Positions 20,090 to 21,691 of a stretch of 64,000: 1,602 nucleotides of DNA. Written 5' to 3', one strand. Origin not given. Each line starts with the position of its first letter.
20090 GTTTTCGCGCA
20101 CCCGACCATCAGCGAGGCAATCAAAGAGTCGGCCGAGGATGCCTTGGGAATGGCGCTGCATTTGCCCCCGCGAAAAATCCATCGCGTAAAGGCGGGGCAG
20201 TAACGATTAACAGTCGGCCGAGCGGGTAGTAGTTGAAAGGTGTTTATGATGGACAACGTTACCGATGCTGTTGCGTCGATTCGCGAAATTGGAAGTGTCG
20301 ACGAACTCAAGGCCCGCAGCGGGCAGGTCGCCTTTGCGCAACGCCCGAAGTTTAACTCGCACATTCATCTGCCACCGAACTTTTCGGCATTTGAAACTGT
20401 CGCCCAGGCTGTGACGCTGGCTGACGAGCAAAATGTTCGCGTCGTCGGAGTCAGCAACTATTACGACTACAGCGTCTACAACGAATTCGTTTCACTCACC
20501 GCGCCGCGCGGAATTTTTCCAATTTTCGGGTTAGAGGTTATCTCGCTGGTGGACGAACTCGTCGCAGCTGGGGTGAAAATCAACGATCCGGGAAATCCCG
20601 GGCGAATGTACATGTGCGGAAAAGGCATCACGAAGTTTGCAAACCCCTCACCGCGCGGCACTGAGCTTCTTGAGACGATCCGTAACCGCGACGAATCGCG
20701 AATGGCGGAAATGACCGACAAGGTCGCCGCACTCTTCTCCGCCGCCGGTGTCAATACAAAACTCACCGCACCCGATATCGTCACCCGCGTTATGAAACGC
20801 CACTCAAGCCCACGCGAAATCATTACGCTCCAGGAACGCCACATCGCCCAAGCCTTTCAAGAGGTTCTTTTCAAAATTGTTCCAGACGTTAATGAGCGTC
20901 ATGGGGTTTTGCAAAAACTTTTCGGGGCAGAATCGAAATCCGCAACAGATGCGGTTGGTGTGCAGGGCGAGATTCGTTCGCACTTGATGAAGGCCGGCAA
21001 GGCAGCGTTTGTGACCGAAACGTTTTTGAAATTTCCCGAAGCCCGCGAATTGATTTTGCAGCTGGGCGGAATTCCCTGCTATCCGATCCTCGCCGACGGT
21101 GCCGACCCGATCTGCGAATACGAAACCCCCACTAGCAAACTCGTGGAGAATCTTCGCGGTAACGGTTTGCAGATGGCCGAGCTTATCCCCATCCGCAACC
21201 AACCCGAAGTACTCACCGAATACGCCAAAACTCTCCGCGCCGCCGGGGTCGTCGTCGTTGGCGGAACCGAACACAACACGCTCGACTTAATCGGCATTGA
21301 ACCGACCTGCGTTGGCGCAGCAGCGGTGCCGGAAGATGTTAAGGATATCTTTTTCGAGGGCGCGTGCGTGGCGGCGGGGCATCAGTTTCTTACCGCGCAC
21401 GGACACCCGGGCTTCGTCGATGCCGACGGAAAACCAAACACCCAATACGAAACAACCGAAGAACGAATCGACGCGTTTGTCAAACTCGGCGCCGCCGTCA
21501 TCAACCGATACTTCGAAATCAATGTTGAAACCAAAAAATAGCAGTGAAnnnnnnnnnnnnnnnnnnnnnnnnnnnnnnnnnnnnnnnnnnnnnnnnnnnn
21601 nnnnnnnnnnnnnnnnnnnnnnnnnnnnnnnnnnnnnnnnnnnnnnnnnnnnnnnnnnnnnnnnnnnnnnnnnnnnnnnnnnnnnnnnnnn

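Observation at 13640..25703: DeoR-controlled divergent locus: fused E1-alpha/beta 2-oxoacid dehydrogenase facing E2-E3, with four extra enzymes appended (PHP-like hydrolase, extended SDR, 565-aa MDR, mannitol-DH-family)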

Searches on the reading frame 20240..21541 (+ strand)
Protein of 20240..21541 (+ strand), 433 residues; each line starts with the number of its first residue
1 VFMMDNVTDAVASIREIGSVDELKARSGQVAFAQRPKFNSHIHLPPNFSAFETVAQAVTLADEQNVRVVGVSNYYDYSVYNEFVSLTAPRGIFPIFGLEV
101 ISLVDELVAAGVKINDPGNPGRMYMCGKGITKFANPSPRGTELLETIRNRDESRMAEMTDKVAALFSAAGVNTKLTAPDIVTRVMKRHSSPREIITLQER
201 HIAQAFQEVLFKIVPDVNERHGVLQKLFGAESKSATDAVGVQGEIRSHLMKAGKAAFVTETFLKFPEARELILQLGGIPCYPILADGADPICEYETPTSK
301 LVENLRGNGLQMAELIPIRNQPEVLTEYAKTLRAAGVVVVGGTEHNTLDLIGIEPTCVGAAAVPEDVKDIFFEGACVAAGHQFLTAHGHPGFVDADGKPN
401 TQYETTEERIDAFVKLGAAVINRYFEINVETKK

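Call 5: search_protein_families(library=pfam, proteins=[window:20240-21541:+], max_evalue=0.01)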
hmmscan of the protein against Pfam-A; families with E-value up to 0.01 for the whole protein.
window:20240-21541:+ (433 aa): 0 families

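Call 6: search_protein_families(library=ncbifam, proteins=[window:20240-21541:+], max_evalue=0.01)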
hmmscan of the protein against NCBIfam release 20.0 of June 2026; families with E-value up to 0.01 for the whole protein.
window:20240-21541:+ (433 aa): 0 families

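Call 10: find_homologous_proteins(query=window:20240-21541:+)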
Query window:20240-21541:+ (433 aa): 2171 proteins with E <= 0.001 among 8000 candidates; the best 120 are listed.
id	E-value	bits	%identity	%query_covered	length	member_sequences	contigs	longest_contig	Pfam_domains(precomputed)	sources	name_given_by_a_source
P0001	6.4e-285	962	100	100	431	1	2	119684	-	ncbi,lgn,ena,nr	ncbi:MAG: hypothetical protein KAR11_02700 [Phycisphaerae bacterium]|nr:hypothetical protein [Phycis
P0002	8.1e-228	774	79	100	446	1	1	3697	-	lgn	-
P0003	1.7e-212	724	84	89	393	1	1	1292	-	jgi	-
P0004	6.8e-172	590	63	98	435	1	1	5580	-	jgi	jgi:hypothetical protein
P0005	9.0e-170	583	61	98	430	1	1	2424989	-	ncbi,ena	-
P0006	4.2e-167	574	60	98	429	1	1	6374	-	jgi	jgi:hypothetical protein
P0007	6.3e-166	571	60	98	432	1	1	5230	-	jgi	-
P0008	5.6e-165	567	60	98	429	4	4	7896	-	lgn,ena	-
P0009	8.2e-165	567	62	97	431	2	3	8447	-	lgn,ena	-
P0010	2.0e-164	566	62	96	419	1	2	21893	-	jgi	-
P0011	2.6e-164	565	58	99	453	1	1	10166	-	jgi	-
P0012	5.4e-164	564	59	98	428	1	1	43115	-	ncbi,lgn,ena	-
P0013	8.1e-164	564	60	98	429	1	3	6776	-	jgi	jgi:hypothetical protein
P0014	9.2e-164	563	61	97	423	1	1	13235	-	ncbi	-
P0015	9.2e-164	563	60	98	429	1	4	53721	-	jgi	-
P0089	1.8e-152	526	57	98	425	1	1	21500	-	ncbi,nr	ncbi:MAG: hypothetical protein NTX50_14015 [Candidatus Sumerlaeota bacterium]|nr:hypothetical protei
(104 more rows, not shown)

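Call 11: find_encoding_contigs(protein=P0005, flank=10000, max_places=2)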
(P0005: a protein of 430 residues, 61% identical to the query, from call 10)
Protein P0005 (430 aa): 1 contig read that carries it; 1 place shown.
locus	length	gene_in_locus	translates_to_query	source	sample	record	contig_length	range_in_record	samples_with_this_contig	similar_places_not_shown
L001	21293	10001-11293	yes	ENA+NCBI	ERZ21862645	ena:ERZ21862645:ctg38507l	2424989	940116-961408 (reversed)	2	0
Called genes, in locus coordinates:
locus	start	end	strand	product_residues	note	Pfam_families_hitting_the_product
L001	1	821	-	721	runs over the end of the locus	PF13624:SurA_N_3 (faint), PF13145:Rotamase_2 (faint)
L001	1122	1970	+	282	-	PF01261:AP_endonuc_2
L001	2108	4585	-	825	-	PF00676:E1_dh, PF02779:Transket_pyr, PF02780:Transketolase_C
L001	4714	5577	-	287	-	PF08220:HTH_DeoR, PF08279:HTH_11, PF13412:HTH_24 (weak), PF00455:DeoRC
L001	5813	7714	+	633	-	PF00364:Biotin_lipoyl, PF25917:BSH_RND (faint), PF25919:BSH_CusB (faint), PF25984:BSH_YknX (faint), PF25997:BSH_YhbJ (faint), PF00364:Biotin_lipoyl, PF02817:E3_binding, PF00198:2-oxoacid_dh, +1 more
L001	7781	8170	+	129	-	PF05635:23S_rRNA_IVP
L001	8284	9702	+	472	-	PF01134:GIDA (weak), PF01266:DAO (faint), PF03486:HI0933_like (faint), PF07992:Pyr_redox_2, PF12831:FAD_oxidored (weak), PF13738:Pyr_redox_3 (weak), PF00070:Pyr_redox, PF02852:Pyr_redox_dim, +1 more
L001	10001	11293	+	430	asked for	-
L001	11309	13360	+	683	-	PF00596:Aldolase_II, PF00106:adh_short, PF08659:KR (weak), PF13561:adh_short_C2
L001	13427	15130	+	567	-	PF08240:ADH_N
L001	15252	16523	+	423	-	PF08125:Mannitol_dh_C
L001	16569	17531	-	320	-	-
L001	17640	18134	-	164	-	PF00731:AIRC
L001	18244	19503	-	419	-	PF08240:ADH_N, PF16912:Glu_dehyd_C (faint), PF00107:ADH_zinc_N, PF13602:ADH_zinc_N_2 (faint)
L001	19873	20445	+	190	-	PF13590:DUF4136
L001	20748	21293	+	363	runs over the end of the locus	PF04613:LpxD, PF00132:Hexapep (weak), PF25084:LbH_EIF2B (faint), PF25087:GMPPB_C (faint)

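Call 12: find_encoding_contigs(protein=P0089, flank=10000, max_places=2)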
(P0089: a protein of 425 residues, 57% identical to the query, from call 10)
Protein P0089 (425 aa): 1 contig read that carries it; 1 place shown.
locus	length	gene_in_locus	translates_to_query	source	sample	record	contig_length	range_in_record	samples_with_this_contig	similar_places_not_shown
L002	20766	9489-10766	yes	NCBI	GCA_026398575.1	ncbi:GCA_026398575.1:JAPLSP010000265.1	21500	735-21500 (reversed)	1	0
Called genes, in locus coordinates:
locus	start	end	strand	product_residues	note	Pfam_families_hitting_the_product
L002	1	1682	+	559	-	PF00364:Biotin_lipoyl, PF25919:BSH_CusB (faint), PF25984:BSH_YknX (faint), PF00364:Biotin_lipoyl, PF25917:BSH_RND (weak), PF25997:BSH_YhbJ (weak), PF02817:E3_binding, PF00198:2-oxoacid_dh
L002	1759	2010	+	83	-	PF03683:UPF0175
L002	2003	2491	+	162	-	PF11848:DUF3368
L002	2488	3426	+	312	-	PF08450:SGL, PF01436:NHL (faint), PF10282:Lactonase (faint)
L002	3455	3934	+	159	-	-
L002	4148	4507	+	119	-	PF01909:NTP_transf_2, PF18765:Polbeta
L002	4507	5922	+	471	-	PF01134:GIDA, PF01262:AlaDh_PNT_C (faint), PF01266:DAO (faint), PF07992:Pyr_redox_2, PF12831:FAD_oxidored (weak), PF13738:Pyr_redox_3, PF00070:Pyr_redox, PF02852:Pyr_redox_dim, +2 more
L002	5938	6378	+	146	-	-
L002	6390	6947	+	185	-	-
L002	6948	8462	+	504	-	PF15892:BNR_4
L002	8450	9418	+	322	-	-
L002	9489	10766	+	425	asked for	-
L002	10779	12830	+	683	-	PF00596:Aldolase_II, PF00106:adh_short, PF13561:adh_short_C2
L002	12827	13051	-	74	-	PF10049:DUF2283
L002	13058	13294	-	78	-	-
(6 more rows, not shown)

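Call 19: search_solved_structures(query=A1, max_evalue=1)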
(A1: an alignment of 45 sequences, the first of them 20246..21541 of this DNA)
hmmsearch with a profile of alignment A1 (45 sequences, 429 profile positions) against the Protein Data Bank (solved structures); distinct sequences matched with E-value up to 1: 3.
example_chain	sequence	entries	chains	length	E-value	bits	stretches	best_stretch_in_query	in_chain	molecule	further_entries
3f2b_A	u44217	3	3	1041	0.11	14.3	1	17-99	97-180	DNA-directed DNA polymerase III alpha chain | GEOBACILLUS KAUSTOPHILUS DNA POLC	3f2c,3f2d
3zig_A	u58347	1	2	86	0.19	13.5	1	295-335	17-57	SEPF-LIKE PROTEIN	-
6vag_A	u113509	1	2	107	0.99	11.2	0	129-179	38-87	Phosphoprotein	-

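Call 20: find_related_loci(query=A1, collection=genome_contigs, flank=10000)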
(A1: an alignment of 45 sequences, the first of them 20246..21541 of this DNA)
Query A1 (431 aa) in genome_contigs; peptide patterns used: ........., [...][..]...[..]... (x = any residue, [..] = any of these).
600 stretches matched a pattern (row limit reached: there are more); 582 encode a relative of the query (tblastn E <= 1e-3); the best 80 are kept; 80 distinct loci.
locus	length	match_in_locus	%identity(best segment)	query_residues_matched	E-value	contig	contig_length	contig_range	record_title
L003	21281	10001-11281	61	1-426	1e-176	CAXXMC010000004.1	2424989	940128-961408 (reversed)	MAG: Phycisphaerae bacterium isolate 5faf82f8-1606-4ed3-8979-838274c66e85 genome assembly, contig: contig_4, whole genom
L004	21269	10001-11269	59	2-424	2e-164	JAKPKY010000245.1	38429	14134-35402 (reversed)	MAG: Planctomycetota bacterium isolate JPAS_maxbin.168 k141_137681, whole genome shotgun sequence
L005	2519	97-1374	58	2-426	7e-175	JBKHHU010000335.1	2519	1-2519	MAG: Phycisphaerae bacterium isolate D1M07_4 NODE_48041_length_2519_cov_6.051948, whole genome shotgun sequence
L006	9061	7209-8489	58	1-426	5e-163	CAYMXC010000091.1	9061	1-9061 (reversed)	MAG TPA_asm: uncultured Phycisphaerae bacterium isolate SRP167436_co1_20 genome assembly, contig: NODE_12901_length_9061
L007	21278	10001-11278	56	2-426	3e-162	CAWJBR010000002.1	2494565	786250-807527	MAG: uncultured Phycisphaerales bacterium isolate MFD04492.bin.1.43 genome assembly, contig: contig_21699, whole genome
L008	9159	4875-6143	57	2-424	3e-162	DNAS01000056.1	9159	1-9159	MAG TPA_asm: Phycisphaerales bacterium isolate UBA12270 contig_30675, whole genome shotgun sequence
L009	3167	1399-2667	57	1-423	9e-171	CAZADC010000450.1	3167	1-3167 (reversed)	MAG TPA_asm: uncultured Planctomycetaceae bacterium isolate SRP332253_co2_121 genome assembly, contig: NODE_36240_length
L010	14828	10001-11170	60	33-422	4e-159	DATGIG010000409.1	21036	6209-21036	MAG TPA_asm: Chthonomonadaceae bacterium isolate SMAG_U9801 k141_771600, whole genome shotgun sequence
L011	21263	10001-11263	56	5-424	1e-155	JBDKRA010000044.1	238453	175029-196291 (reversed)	MAG: Phycisphaerae bacterium isolate 5_bin.122 c_000001697280, whole genome shotgun sequence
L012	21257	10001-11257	56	1-424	4e-155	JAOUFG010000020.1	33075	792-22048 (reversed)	MAG: Phycisphaerae bacterium isolate 4_1_July_SF_Bin34 4_1_July_SF_Bin34_scaffold_451_c1, whole genome shotgun sequence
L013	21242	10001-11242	56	5-424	9e-155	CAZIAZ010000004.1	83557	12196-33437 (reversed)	MAG TPA_asm: uncultured Planctomycetaceae bacterium isolate SRP089250_co1_147 genome assembly, contig: NODE_291_length_8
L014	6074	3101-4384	54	1-426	4e-156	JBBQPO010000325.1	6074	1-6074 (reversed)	MAG: Chthonomonadales bacterium isolate Co_metawrap_1510 Cmw_1510_k141_28010072_length_6074_cov_9.0000, whole genome sho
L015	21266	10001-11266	54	4-424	2e-154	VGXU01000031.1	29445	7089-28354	MAG: Planctomycetota bacterium isolate K_DeepCast_100m_m1_307 K_DeepCast_100m_m1_307_Ga0194127_10001908, whole genome sh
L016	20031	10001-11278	54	1-425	1e-153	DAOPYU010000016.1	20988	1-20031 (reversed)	MAG TPA_asm: Candidatus Sumerlaeota bacterium isolate AMR_MDS_1306 NODE_2594_length_20988_cov_5.692447, whole genome sho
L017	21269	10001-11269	53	1-422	2e-153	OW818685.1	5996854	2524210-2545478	metagenome genome assembly, chromosome: 1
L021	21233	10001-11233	58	9-420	3e-152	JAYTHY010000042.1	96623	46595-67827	MAG: Fibrobacteria bacterium isolate GFS_2600 GFS_2600_41, whole genome shotgun sequence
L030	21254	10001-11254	53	2-423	1e-148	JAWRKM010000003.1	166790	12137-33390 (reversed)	MAG: Anaerohalosphaeraceae bacterium isolate ADS3 c_000000003701, whole genome shotgun sequence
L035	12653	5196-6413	54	12-423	2e-145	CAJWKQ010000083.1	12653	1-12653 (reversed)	MAG TPA_asm: uncultured Verrucomicrobiales bacterium isolate ERR599156_bin.66_MetaBAT_v2.12.1_MAG genome assembly, conti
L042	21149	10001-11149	56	37-420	1e-143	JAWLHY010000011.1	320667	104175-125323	MAG: Armatimonadota bacterium isolate 30dZY2.bin.9 NODE_81_length_320667_cov_15.231486, whole genome shotgun sequence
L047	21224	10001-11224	53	7-422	2e-142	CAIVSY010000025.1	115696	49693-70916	uncultured bacterium isolate LaPlata_bin-2000 genome assembly, contig: bin-2000:025/118, whole genome shotgun sequence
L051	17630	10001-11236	52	6-423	4e-142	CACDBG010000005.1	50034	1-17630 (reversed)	uncultured Verrucomicrobia bacterium isolate AG-365-D08 genome assembly, contig: AG-365-D08_NODE_5, whole genome shotgun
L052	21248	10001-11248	52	1-428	3e-144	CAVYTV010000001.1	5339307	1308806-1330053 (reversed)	MAG: uncultured Armatimonadetes bacterium isolate MFD09671.bin.2.14 genome assembly, contig: contig_2375, whole genome s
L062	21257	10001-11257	52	5-424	1e-136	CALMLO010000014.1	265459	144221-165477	MAG TPA_asm: uncultured Phycisphaerales bacterium isolate SRR5007357_bin.132_CONCOCT_v1.1_MAG genome assembly, contig: E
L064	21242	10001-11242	50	7-422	1e-136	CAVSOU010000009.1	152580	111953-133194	MAG: uncultured bacterium isolate MFD01476.bin.2.33 genome assembly, contig: contig_18613, whole genome shotgun sequence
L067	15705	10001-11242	50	12-425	3e-136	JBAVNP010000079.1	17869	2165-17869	MAG: Sedimentisphaerales bacterium isolate MFD03833_ilm_asm_bin2 k127_121914, whole genome shotgun sequence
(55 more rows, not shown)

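Call 28: search_protein_families(library=pfam, proteins=[L052:4668-5873:-, L052:5969-6865:+, L052:7481-8710:+, L052:8676-9911:+, L052:11254-11790:+, L052:12261-13316:-, L052:13316-14584:-, L052:14660-15667:+, L052:16313-18820:+, L042:11310-13397:-], max_evalue=0.00001)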
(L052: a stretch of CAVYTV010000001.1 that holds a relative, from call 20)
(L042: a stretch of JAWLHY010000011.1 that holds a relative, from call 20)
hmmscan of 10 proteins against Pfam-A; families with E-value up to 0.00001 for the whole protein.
L052:4668-5873:- (401 aa): 4 families
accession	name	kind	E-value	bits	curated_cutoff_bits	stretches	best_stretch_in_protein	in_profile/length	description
PF13484.11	Fer4_16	-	5e-23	82.1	30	1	240-304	1-66/66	4Fe-4S double cluster binding domain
PF08331.15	QueG_DUF1730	-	3.4e-17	62.5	25.1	1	146-188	35-77/77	Epoxyqueuosine reductase QueG, DUF1730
PF13646.12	HEAT_2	-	6.5e-08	33.2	27.7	1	355-395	48-88/88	HEAT repeats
PF25160.1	LdpA_Fe-S-bd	-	2.8e-07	30.7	27.6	0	286-307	23-44/49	LdpA Fe-S cluster-binding domain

L052:5969-6865:+ (298 aa): 0 families

L052:7481-8710:+ (409 aa): 1 family
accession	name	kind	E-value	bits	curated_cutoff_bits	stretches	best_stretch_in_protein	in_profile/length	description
PF04519.19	Bactofilin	-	5.1e-11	43.1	27.9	1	121-218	3-97/98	Polymer-forming cytoskeletal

L052:8676-9911:+ (411 aa): 2 families
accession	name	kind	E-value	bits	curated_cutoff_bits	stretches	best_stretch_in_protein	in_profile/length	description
PF02744.22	GalP_UDP_tr_C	-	4.6e-66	222.1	29.2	1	225-389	1-164/165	Galactose-1-phosphate uridyl transferase, C-terminal domain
PF01087.27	GalP_UDP_transf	-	3.4e-63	213.9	22.1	1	52-219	11-184/184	Galactose-1-phosphate uridyl transferase, N-terminal domain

L052:11254-11790:+ (178 aa): 0 families

L052:12261-13316:- (351 aa): 2 families
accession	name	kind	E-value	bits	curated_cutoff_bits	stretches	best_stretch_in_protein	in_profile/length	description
PF05343.19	Peptidase_M42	-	1.7e-36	126.2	23.2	1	57-340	11-292/292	M42 glutamyl aminopeptidase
PF01546.33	Peptidase_M20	-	6.3e-06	26.7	24.6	0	186-308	35-167/206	Peptidase family M20/M25/M40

L052:13316-14584:- (422 aa): 1 family
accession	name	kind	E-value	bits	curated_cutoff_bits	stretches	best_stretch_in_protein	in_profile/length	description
PF22590.2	Cas3-like_C_2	-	1.4e-07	32.2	27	1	278-371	5-104/106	CRISPR-associated nuclease/helicase Cas3, C-terminal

L052:14660-15667:+ (335 aa): 3 families
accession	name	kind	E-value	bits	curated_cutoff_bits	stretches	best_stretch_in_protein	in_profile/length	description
PF00005.33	ABC_tran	-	1e-18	68.7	25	1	20-185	2-137/137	ABC transporter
PF12848.13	ABC_tran_Xtn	-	3.1e-16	59.7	25.9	1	225-305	2-81/85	ABC transporter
PF13304.12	AAA_21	-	2.3e-06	28.4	27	0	33-49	3-19/304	AAA domain, putative AbiEii toxin, Type IV TA system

L052:16313-18820:+ (835 aa): 8 families
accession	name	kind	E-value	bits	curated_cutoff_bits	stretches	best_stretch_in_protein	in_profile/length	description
PF08448.16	PAS_4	-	1.3e-46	157.8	23.1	3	306-415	2-109/110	PAS fold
PF00990.26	GGDEF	-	1.8e-37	129.1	23.8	1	563-720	1-159/161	Diguanylate cyclase, GGDEF domain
PF00989.32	PAS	-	2.5e-34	118.1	22.6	2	174-284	2-113/113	PAS fold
PF08447.18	PAS_3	-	3.3e-32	111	25.6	2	196-279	2-87/89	PAS fold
PF13426.13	PAS_9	-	1.9e-31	108.9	27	2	189-286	7-103/103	PAS domain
PF13188.13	PAS_8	-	1.2e-15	57.2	21.8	0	174-228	2-56/65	PAS domain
PF13487.12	HD_5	-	6.3e-09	36.2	27.2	1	748-819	5-79/170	HD domain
PF01966.28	HD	-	2.4e-07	31.5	22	1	759-816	3-53/116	HD domain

L042:11310-13397:- (695 aa): 0 families

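Call 32: search_solved_structures(query=L001:11309-13360:+, max_evalue=1e-20)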
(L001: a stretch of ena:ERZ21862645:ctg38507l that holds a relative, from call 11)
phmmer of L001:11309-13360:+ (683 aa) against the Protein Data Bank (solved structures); distinct sequences matched with E-value up to 1e-20: 42.
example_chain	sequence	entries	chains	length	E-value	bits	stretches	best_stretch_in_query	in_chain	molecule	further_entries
5o3z_A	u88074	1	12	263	9.8e-43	149.6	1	415-681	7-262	Sorbitol-6-phosphate dehydrogenase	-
2et6_A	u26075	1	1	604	1.6e-33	119.2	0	414-601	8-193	(3R)-hydroxyacyl-CoA dehydrogenase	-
4jro_A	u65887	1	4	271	4.8e-29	104.4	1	408-681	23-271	FabG protein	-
7e6o_C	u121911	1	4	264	5.3e-28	100.9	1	411-679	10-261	Short-chain dehydrogenase/reductase SDR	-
2uvd_A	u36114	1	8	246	5.4e-28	100.9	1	413-604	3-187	3-OXOACYL-(ACYL-CARRIER-PROTEIN) REDUCTASE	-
4weo_A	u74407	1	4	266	5.9e-28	100.8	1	410-678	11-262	Putative acetoin(Diacetyl) reductase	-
7pcs_B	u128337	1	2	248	3.6e-27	98.2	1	414-616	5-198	BbsD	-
7tzp_A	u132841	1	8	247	9.6e-27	96.8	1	411-629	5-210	3-oxoacyl-ACP reductase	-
6t6n_A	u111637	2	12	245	1.9e-26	95.8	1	414-628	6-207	3-oxoacyl-[acyl-carrier protein] reductase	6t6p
6zzq_A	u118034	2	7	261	5.1e-26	94.4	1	411-679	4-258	3-hydroxybutyrate dehydrogenase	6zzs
3sj7_A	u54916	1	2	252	7e-26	93.9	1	415-605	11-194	3-oxoacyl-(Acyl-carrier-protein) reductase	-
3osu_A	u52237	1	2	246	7.5e-26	93.8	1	416-605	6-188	3-oxoacyl-[acyl-carrier-protein] reductase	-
4nbu_A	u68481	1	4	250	2.4e-25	92.2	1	410-606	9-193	3-oxoacyl-(Acyl-carrier-protein) reductase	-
1geg_A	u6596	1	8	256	5.7e-25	90.9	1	415-680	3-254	ACETOIN REDUCTASE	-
4trr_A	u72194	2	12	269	6.3e-24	87.5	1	411-609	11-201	Putative D-beta-hydroxybutyrate dehydrogenase | 3-hydroxybutyrate dehydrogenase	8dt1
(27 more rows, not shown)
